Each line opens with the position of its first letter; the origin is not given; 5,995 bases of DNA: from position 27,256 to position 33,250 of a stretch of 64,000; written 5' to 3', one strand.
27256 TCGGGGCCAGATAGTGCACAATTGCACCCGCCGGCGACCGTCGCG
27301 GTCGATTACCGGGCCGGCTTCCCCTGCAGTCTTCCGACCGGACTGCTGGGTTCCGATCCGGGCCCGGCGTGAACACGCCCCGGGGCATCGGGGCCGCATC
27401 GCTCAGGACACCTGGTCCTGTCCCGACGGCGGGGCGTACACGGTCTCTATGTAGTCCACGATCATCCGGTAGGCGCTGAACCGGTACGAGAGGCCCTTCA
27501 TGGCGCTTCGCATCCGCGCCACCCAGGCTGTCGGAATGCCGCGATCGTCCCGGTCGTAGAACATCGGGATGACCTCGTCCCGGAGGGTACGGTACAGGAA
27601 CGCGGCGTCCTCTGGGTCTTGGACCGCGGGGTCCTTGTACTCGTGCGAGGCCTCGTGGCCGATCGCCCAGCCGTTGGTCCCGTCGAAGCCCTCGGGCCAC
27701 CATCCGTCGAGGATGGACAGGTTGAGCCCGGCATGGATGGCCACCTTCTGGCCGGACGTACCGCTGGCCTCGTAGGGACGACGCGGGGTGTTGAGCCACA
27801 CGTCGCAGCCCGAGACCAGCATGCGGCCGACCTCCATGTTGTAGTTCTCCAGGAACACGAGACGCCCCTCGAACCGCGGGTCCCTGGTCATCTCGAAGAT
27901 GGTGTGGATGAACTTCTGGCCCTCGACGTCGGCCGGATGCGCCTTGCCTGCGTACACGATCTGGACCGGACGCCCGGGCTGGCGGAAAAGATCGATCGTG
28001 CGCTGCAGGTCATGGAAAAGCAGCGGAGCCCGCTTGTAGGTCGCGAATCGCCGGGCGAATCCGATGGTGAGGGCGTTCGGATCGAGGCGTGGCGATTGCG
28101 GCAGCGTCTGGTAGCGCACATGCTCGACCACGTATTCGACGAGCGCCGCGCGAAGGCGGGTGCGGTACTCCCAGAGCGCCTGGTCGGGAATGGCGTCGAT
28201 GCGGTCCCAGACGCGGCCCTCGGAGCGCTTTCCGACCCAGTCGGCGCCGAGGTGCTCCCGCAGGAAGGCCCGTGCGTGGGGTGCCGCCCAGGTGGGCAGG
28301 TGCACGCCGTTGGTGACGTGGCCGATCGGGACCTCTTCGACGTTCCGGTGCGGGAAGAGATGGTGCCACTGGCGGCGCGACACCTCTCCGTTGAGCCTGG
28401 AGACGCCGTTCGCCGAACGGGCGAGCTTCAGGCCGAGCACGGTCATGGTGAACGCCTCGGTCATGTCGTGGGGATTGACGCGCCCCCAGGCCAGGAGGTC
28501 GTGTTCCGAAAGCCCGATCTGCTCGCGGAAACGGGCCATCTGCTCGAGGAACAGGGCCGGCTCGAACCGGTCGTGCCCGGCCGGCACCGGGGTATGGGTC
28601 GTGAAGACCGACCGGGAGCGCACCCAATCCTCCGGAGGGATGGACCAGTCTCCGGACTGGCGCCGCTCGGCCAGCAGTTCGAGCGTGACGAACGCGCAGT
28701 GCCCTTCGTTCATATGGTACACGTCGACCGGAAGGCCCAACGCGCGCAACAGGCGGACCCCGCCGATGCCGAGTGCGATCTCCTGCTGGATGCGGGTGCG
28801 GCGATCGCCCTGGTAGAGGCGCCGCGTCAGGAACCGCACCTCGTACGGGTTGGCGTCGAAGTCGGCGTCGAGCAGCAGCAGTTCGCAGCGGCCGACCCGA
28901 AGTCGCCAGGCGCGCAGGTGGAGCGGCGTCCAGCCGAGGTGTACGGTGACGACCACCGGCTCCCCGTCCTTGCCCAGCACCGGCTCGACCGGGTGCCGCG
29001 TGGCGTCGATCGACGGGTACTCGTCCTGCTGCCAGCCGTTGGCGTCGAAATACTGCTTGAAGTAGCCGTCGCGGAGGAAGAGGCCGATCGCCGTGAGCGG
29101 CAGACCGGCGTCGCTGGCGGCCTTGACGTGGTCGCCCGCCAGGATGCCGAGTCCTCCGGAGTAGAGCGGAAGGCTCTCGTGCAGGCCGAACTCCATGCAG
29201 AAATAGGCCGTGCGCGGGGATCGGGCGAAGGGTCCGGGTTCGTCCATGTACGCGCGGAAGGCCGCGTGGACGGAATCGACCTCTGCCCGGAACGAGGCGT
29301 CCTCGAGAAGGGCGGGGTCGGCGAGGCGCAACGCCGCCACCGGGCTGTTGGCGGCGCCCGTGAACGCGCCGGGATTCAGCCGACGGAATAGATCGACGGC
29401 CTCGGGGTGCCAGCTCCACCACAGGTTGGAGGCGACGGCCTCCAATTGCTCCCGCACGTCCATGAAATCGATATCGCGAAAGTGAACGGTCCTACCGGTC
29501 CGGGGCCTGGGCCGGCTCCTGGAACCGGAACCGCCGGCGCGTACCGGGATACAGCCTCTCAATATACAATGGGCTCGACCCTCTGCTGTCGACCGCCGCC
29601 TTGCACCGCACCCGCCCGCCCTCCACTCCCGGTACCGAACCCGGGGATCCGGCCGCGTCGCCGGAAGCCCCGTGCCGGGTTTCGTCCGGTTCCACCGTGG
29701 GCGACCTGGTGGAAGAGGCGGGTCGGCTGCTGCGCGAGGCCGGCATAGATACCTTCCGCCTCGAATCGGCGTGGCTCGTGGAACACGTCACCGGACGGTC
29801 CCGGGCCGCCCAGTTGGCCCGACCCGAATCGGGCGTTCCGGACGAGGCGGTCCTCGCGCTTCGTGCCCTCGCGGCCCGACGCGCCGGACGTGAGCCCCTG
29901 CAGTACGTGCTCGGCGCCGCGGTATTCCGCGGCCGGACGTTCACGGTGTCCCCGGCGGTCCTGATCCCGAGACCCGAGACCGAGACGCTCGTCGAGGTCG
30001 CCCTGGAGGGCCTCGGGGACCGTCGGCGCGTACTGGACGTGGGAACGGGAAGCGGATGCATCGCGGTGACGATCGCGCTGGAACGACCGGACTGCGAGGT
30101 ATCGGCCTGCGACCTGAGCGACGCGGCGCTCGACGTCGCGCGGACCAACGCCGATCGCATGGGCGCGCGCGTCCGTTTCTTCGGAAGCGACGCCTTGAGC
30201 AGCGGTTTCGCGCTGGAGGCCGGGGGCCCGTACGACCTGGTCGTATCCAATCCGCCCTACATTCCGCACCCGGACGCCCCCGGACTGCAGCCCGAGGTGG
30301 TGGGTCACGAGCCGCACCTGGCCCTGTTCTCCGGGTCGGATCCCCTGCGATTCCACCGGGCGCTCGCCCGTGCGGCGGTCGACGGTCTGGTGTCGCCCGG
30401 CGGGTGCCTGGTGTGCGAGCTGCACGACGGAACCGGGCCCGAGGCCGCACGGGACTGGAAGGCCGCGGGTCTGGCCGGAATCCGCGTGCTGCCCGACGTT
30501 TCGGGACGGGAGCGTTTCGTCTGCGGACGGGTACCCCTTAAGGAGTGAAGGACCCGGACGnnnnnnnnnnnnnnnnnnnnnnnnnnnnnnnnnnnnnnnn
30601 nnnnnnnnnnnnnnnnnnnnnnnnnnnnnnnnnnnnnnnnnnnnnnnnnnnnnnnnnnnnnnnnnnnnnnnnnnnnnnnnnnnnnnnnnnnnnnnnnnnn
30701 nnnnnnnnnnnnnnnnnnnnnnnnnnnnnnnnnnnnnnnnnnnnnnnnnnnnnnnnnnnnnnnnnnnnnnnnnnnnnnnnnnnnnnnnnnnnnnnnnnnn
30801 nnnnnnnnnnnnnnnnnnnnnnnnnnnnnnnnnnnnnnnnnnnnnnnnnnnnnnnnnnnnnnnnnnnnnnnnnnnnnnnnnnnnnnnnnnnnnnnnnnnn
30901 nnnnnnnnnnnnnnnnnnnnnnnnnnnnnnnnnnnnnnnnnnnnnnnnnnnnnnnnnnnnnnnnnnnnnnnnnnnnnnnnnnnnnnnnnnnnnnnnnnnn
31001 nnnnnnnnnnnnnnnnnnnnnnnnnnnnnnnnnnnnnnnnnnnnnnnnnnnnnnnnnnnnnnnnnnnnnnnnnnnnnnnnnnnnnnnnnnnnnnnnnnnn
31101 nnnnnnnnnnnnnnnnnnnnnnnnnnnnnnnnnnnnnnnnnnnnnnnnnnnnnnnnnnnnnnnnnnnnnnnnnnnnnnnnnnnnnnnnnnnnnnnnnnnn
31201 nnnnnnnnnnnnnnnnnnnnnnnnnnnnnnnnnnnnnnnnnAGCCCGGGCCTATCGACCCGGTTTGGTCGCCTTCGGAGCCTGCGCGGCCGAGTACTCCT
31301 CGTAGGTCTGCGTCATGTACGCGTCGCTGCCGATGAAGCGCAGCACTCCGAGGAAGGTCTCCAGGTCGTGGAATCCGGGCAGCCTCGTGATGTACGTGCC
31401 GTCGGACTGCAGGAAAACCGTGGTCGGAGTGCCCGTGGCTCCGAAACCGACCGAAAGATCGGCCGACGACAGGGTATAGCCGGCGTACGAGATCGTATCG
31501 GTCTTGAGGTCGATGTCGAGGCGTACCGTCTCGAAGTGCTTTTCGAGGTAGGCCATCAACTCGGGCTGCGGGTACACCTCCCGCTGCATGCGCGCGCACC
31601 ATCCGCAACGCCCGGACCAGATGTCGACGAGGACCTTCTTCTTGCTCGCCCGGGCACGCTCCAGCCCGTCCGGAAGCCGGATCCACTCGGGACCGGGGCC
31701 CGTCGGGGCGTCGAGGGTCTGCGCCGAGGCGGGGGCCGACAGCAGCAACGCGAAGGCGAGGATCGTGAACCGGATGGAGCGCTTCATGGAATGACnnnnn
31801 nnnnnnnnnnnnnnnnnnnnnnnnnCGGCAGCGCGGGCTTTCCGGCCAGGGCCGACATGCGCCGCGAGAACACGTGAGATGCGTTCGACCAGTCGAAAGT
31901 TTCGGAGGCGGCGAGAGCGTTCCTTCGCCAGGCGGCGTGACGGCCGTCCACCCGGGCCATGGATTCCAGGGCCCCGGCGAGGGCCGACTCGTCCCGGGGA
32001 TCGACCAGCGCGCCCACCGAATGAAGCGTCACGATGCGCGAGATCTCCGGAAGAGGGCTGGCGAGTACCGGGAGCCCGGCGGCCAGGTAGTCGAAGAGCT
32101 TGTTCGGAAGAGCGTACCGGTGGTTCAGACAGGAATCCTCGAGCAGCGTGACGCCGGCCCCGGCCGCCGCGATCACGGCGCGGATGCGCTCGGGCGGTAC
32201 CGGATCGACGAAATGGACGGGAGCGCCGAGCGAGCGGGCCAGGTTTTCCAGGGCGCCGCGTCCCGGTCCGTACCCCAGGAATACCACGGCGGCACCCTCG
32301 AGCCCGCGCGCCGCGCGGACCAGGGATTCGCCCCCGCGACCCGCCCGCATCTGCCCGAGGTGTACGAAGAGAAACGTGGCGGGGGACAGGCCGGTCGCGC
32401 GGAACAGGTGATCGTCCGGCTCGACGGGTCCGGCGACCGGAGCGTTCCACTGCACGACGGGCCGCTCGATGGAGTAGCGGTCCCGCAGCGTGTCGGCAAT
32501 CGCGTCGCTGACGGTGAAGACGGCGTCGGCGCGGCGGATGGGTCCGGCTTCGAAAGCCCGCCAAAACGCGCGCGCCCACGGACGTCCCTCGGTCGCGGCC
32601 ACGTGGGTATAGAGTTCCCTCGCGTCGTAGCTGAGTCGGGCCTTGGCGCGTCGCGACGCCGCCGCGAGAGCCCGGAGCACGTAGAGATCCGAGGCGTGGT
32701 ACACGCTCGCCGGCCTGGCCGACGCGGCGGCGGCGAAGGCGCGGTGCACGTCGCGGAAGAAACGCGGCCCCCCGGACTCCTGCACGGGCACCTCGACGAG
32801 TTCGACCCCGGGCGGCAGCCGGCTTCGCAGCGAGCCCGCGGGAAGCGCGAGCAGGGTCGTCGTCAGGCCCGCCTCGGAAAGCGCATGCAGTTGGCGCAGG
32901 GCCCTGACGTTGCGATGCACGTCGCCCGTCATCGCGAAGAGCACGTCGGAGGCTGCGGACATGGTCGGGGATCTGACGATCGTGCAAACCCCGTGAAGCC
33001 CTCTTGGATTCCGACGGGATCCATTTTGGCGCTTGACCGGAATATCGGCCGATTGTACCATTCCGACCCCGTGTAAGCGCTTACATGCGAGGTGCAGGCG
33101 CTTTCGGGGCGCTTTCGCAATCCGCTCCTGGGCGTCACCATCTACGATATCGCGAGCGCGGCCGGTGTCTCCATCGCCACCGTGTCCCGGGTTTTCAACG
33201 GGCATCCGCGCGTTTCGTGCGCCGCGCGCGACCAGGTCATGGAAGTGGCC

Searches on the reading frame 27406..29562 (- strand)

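Call 73: search_protein_families(library=pfam, proteins=[window:27406-29562:-], max_evalue=0.00001)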
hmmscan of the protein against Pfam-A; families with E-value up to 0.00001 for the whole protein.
window:27406-29562:- (719 aa): 2 families
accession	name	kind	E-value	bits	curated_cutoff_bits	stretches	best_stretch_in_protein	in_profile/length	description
PF11897.13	DUF3417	-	2.5e-21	76.6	25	1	38-131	6-109/109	Protein of unknown function (DUF3417)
PF00343.26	Phosphorylase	-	2e-17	63.2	27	1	368-620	321-579/713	Carbohydrate phosphorylase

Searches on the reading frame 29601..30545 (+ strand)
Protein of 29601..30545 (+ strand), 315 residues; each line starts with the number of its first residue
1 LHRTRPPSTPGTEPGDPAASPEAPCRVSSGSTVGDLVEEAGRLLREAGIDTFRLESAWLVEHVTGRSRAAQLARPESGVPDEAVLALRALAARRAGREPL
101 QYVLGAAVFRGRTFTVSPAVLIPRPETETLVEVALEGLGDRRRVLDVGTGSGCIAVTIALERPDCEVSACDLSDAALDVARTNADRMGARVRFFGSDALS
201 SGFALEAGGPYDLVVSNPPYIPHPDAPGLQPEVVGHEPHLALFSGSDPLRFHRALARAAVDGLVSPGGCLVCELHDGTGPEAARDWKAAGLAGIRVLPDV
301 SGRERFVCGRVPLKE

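Call 71: search_protein_families(library=pfam, proteins=[window:29601-30545:+], max_evalue=0.00001)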
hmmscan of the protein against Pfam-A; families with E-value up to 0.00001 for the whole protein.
window:29601-30545:+ (315 aa): 6 families
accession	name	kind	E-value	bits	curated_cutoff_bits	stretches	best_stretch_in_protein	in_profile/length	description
PF17827.6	PrmC_N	-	1.9e-16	60.8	23.4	1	35-105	1-71/71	PrmC N-terminal domain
PF05175.20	MTS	-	2.2e-13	50.6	23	1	140-220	31-108/170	Methyltransferase small domain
PF13649.12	Methyltransf_25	-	1.3e-10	42.2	27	1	144-226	1-82/97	Methyltransferase domain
PF13847.12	Methyltransf_31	-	1.4e-08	35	27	1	142-217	5-81/145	Methyltransferase domain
PF08242.18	Methyltransf_12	-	1e-06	29.8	30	1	145-217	1-72/98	Methyltransferase domain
PF06325.19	PrmA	-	5.4e-06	26.6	22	1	140-217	161-233/296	Ribosomal protein L11 methyltransferase (PrmA)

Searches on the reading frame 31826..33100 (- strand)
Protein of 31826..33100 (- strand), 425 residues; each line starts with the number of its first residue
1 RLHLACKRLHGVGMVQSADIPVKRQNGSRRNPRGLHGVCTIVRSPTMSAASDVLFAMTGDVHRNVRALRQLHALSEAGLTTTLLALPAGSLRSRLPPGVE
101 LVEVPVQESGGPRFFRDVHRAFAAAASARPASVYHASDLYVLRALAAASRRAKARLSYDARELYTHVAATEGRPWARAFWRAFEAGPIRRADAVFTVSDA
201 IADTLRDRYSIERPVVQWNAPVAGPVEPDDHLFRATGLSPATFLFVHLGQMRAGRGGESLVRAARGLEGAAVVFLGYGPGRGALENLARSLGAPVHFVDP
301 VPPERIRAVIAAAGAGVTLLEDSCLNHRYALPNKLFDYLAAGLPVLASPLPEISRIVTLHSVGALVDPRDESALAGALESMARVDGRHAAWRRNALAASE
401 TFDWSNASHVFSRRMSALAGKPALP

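Call 72: search_protein_families(library=pfam, proteins=[window:31826-33100:-], max_evalue=0.00001)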
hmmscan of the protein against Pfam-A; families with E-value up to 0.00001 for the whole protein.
window:31826-33100:- (425 aa): 4 families
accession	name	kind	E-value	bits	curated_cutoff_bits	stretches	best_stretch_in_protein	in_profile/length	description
PF13579.12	Glyco_trans_4_4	-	2.6e-12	47.8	29.7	1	65-212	5-148/158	Glycosyl transferase 4-like domain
PF13692.12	Glyco_trans_1_4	-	4.5e-12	46.9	27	1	245-381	4-139/142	Glycosyl transferases group 1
PF00534.26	Glycos_transf_1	-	1.5e-09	38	26.4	1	237-395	10-169/172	Glycosyl transferases group 1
PF13439.12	Glyco_transf_4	-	4.6e-08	33.7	28.5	1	67-216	8-160/170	Glycosyltransferase Family 4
